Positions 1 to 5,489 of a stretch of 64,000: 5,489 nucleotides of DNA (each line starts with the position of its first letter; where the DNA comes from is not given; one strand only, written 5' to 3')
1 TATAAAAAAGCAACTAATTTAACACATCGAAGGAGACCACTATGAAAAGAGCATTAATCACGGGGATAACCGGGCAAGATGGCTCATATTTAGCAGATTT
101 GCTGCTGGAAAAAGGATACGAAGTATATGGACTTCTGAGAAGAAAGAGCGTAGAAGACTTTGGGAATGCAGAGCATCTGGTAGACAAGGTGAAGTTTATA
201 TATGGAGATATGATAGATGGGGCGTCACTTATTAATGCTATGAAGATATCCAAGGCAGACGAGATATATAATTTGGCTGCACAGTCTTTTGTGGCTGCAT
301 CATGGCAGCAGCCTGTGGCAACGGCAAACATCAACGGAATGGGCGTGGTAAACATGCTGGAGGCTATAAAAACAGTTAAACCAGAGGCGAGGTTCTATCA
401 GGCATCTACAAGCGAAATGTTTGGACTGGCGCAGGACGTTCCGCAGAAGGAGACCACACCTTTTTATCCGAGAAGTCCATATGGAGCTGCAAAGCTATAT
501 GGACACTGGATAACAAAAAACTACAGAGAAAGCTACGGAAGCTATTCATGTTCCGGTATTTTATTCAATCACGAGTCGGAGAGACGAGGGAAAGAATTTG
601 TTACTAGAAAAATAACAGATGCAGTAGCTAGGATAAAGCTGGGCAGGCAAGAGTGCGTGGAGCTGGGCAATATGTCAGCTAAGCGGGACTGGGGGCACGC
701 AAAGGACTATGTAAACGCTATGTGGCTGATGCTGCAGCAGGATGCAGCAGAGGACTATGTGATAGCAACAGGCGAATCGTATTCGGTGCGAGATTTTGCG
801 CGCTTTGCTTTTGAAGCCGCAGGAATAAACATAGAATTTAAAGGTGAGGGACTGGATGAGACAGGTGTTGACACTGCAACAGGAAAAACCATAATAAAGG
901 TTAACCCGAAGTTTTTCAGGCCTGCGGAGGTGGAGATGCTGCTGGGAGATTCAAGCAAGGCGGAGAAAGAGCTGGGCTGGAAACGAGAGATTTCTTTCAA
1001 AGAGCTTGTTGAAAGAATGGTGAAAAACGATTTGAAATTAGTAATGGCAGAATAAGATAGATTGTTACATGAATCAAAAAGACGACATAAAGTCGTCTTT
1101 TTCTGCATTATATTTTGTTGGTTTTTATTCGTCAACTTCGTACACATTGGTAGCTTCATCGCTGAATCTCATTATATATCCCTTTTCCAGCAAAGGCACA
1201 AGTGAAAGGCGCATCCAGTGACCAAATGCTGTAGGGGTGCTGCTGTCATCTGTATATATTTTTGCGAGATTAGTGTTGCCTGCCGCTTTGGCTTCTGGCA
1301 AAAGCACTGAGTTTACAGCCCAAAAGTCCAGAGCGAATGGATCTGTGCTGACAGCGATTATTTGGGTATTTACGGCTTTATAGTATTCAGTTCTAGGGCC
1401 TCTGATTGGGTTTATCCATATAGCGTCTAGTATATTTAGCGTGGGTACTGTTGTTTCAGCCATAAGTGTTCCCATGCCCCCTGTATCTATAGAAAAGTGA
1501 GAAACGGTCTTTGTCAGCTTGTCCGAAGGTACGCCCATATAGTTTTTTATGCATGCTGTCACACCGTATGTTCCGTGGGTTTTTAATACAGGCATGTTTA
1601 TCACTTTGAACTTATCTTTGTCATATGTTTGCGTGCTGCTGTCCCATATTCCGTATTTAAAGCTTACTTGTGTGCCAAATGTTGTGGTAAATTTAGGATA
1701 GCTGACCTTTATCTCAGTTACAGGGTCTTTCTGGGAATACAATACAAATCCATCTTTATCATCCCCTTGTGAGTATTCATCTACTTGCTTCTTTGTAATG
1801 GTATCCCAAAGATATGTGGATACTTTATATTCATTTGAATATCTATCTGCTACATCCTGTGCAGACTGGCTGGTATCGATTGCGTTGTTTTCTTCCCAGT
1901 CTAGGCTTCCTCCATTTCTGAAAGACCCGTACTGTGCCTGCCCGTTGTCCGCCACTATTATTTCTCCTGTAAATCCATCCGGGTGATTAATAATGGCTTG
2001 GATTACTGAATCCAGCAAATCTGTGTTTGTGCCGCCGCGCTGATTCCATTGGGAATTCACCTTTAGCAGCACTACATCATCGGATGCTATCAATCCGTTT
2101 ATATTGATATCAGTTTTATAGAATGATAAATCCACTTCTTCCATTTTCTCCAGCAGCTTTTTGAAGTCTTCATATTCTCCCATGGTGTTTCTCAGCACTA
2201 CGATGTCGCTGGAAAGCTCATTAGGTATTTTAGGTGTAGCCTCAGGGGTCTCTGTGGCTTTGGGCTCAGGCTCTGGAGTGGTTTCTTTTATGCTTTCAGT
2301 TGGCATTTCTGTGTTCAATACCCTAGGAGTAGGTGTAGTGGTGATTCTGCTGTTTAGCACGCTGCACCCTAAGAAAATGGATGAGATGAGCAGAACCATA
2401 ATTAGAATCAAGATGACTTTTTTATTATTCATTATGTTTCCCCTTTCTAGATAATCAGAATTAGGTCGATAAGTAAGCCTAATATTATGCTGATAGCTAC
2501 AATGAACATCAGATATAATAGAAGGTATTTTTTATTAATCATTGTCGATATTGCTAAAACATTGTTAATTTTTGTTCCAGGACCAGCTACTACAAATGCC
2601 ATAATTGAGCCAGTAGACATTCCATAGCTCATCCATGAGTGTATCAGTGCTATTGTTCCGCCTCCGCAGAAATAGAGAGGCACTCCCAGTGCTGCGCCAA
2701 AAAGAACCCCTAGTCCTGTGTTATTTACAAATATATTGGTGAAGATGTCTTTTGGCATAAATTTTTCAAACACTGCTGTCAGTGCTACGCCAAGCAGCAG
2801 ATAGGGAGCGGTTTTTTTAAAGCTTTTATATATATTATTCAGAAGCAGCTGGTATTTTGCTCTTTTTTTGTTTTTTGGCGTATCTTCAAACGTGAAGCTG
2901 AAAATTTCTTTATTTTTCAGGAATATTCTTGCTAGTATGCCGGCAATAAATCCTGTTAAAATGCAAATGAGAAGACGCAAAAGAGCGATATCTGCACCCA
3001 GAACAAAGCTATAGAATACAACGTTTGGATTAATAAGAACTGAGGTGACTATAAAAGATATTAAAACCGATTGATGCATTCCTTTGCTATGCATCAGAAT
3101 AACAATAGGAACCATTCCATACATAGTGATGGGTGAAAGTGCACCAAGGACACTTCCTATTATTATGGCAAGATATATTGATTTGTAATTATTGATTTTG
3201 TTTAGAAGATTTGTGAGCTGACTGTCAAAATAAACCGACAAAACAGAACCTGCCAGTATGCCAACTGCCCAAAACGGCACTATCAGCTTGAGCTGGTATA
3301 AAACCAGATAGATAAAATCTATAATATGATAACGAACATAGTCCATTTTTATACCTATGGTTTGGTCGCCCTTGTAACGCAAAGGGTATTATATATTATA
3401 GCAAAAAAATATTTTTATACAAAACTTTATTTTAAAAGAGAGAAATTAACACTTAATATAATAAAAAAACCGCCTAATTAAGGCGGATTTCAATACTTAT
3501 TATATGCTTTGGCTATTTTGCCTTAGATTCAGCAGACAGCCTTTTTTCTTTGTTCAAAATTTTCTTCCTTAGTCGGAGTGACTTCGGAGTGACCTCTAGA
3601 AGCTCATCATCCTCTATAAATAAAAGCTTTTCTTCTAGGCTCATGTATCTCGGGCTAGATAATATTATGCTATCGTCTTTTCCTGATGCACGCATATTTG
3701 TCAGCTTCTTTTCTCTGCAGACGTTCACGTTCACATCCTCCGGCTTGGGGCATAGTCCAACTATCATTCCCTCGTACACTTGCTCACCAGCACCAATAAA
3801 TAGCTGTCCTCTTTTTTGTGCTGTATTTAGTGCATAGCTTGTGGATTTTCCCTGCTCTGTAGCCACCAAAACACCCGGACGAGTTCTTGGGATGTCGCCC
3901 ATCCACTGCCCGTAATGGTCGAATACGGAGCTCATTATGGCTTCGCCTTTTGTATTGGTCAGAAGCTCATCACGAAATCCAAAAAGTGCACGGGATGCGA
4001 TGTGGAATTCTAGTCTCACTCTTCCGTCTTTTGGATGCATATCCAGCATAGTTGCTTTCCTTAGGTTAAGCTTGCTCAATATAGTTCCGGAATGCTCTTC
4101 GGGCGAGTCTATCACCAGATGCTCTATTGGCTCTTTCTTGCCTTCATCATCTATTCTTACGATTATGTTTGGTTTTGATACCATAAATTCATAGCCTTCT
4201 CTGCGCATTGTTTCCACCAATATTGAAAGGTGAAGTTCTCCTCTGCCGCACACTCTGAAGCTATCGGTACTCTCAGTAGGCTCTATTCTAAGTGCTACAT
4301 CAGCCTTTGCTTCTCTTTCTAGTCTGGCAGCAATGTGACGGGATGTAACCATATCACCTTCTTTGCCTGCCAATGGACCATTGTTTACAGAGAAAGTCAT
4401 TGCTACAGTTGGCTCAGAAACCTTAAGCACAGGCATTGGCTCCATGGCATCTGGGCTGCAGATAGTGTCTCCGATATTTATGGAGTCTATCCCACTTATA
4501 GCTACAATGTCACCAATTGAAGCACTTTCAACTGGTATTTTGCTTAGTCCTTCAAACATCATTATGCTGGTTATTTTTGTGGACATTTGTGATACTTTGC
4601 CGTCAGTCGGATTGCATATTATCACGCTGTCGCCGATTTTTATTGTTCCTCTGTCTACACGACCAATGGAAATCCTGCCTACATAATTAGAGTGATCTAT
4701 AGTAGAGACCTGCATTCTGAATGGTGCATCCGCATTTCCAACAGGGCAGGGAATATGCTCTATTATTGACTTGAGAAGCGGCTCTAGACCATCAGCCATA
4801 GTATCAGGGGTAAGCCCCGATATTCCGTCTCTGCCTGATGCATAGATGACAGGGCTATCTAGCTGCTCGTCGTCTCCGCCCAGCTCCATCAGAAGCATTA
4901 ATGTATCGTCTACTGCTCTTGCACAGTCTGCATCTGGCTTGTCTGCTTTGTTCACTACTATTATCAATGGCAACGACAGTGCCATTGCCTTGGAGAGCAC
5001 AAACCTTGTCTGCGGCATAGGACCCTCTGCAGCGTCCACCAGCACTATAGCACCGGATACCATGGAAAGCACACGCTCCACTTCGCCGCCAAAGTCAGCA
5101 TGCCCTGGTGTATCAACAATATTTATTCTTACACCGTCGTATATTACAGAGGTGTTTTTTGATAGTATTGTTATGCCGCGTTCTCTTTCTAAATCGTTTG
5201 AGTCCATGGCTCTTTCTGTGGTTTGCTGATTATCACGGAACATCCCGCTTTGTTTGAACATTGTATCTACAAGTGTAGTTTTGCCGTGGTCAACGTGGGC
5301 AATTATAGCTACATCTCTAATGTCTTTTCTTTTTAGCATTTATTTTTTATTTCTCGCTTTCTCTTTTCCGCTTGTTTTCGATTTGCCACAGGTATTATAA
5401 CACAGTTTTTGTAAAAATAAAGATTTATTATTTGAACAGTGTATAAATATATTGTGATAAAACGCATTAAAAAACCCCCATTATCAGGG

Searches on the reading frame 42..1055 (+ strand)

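Call 69: search_protein_families(library=pfam, proteins=[window:42-1055:+], max_evalue=0.00001)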
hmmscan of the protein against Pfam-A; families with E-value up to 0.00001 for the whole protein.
window:42-1055:+ (337 aa): 3 families
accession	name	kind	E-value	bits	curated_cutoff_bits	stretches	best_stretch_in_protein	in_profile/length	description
PF16363.11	GDP_Man_Dehyd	-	1.7e-141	471.9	27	1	5-326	1-332/332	GDP-mannose 4,6 dehydratase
PF01370.27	Epimerase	-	5e-72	242.6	20.9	1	4-242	1-240/240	NAD dependent epimerase/dehydratase family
PF04321.23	RmlD_sub_bind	-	1.4e-10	41.2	27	1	3-161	2-139/287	RmlD substrate binding domain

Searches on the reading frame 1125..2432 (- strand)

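Call 69: search_protein_families(library=pfam, proteins=[window:1125-2432:-], max_evalue=0.00001)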
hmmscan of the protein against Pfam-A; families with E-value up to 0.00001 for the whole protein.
window:1125-2432:- (435 aa): 1 family
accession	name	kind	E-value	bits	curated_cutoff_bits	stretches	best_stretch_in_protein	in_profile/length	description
PF04015.17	DUF362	-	7.2e-18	65.8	24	1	277-373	102-199/200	Domain of unknown function (DUF362)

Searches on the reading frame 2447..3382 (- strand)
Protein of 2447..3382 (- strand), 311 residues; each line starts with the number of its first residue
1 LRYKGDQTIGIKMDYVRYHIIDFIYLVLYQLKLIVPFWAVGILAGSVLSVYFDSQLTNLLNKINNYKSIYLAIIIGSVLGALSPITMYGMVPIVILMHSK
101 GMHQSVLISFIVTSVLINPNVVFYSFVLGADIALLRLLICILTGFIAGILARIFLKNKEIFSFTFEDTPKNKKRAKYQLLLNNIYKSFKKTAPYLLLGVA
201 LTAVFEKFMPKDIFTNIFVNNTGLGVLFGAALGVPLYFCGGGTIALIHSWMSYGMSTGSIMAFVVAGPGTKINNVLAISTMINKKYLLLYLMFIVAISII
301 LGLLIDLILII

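Call 69: search_protein_families(library=pfam, proteins=[window:2447-3382:-], max_evalue=0.00001)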
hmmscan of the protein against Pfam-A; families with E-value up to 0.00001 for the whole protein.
window:2447-3382:- (311 aa): 1 family
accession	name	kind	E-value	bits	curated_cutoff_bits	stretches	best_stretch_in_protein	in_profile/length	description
PF03773.19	ArsP_1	-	1.3e-39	136.5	32.3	1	23-306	5-293/294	Predicted permease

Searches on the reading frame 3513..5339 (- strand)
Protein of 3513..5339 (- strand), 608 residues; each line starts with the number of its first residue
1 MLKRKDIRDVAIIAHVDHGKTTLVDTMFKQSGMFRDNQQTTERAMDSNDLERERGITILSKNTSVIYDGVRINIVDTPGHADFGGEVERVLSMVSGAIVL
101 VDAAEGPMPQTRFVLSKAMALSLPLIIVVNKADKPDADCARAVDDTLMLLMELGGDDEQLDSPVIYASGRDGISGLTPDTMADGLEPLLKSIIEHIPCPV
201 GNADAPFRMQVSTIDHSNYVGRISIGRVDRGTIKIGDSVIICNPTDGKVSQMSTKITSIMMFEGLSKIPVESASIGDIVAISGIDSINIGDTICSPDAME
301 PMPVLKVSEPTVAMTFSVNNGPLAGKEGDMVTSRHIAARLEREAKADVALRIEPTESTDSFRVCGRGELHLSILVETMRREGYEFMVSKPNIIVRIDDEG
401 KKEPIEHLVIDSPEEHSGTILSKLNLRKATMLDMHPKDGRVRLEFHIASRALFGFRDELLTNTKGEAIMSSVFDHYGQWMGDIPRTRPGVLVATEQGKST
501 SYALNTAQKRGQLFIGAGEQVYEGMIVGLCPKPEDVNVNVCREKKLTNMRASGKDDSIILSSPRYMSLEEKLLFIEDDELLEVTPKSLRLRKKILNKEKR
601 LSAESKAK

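Call 69: search_protein_families(library=pfam, proteins=[window:3513-5339:-], max_evalue=0.00001)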
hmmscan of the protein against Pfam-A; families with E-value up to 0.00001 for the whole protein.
window:3513-5339:- (608 aa): 6 families
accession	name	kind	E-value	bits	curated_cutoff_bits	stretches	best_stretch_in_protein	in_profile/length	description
PF00009.33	GTP_EFTU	-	6.3e-52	176.3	26.5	1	5-197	1-187/188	Elongation factor Tu GTP binding domain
PF21018.2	BipA_C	-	2.6e-45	153.1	23.8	1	489-596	2-109/110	TypA/BipA C-terminal domain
PF00679.30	EFG_C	-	3.4e-21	75.5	27.9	1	403-485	4-87/89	Elongation factor G C-terminus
PF03144.31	GTP_EFTU_D2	-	3.5e-15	56.6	30.3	1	221-294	1-73/73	Elongation factor Tu domain 2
PF22042.2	EF-G_D2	-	2.3e-09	37.7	27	1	207-295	2-83/84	Elongation factor G domain 2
PF14492.12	EFG_III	-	6.1e-06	26.6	27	0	335-382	20-68/75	Elongation Factor G, domain III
